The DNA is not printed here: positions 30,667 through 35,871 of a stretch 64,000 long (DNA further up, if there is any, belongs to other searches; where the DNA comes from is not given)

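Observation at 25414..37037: Tight operon: giant NAD-GDH, oversized Orn/Lys-type decarboxylase, ATP-grasp ligase and Ntn/C45 acyltransferase-hydrolase, with a divergent LysR regulator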

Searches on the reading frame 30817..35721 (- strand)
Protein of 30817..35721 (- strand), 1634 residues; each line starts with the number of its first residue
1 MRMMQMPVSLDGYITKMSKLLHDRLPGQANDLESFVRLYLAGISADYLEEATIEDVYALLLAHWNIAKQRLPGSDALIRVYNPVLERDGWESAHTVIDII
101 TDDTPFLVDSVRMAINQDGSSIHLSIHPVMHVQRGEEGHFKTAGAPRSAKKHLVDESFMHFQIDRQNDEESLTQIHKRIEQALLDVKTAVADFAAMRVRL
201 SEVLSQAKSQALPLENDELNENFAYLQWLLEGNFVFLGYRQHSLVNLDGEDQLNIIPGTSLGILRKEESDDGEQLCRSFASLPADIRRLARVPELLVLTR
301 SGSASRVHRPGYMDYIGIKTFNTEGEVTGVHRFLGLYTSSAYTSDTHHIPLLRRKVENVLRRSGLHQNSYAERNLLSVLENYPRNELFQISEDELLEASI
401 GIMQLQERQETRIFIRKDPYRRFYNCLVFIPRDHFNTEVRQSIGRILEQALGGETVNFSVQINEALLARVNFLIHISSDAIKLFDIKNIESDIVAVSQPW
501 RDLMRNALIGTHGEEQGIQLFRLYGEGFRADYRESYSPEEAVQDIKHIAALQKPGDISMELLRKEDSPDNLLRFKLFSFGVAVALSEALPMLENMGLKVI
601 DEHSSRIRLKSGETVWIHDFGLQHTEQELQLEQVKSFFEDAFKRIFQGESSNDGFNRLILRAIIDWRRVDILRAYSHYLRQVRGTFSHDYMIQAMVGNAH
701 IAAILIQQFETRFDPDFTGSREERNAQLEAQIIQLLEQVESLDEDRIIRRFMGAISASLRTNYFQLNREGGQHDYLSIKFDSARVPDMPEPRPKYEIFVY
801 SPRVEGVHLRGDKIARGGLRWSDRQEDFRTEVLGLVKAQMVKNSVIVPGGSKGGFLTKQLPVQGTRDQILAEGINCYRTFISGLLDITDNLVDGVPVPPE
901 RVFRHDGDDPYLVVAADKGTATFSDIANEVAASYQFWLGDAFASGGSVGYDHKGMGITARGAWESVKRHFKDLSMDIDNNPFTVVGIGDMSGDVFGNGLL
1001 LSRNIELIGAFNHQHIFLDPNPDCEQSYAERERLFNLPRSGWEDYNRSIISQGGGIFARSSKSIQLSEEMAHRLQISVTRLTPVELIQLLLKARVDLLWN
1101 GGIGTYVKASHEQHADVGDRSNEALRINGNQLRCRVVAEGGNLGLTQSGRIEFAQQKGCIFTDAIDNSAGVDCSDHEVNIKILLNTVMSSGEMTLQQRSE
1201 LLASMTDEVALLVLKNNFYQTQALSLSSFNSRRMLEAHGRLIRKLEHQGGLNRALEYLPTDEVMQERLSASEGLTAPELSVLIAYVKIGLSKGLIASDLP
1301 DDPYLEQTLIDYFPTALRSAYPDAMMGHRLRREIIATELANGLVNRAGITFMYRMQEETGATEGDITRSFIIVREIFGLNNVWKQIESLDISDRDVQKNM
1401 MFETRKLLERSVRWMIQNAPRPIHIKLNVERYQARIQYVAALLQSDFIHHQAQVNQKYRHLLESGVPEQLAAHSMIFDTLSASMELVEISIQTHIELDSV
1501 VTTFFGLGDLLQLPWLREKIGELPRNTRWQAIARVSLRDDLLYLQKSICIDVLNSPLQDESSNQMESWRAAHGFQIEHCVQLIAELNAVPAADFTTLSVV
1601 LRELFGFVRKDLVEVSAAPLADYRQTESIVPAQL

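Call 3: search_protein_families(library=pfam, proteins=[window:30817-35721:-])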
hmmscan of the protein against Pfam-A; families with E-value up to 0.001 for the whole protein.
window:30817-35721:- (1634 aa): 8 families
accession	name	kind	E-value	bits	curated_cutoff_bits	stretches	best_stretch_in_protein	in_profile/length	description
PF05088.18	Bac_GDH_CD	-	5.8e-263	873.3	22.8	1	732-1226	2-496/497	Bacterial NAD-glutamate dehydrogenase, catalytic domain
PF21074.2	GDH_C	-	1.3e-104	350.5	26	1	1272-1604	2-337/339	Glutamate dehydrogenase, C-terminal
PF21075.3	GDH_ACT1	-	6.3e-48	162.7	23.7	1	35-179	1-144/144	Glutamate dehydrogenase, ACT1 domain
PF21076.3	GDH_ACT2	-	3.1e-27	95.4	22.8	1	412-500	1-89/90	Glutamate dehydrogenase, ACT2 domain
PF21073.2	GDH_HM1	-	7.4e-25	87.1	21.2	1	349-408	1-60/60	Glutamate dehydrogenase, helical motif 1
PF21078.2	GDH_HM3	-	1.7e-24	86.1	24.6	1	651-715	2-66/66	Glutamate dehydrogenase, helical motif 3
PF21077.3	GDH_ACT3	-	2e-24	85.6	22.2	1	557-633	2-79/80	Glutamate dehydrogenase, ACT3 domain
PF21079.2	GDH_HM2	-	1.9e-15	57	21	1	507-551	1-45/45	Glutamate dehydrogenase, helical motif 2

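Call 4: search_protein_families(library=ncbifam, proteins=[window:30817-35721:-])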
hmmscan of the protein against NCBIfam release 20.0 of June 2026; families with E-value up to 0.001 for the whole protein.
window:30817-35721:- (1634 aa): 0 families
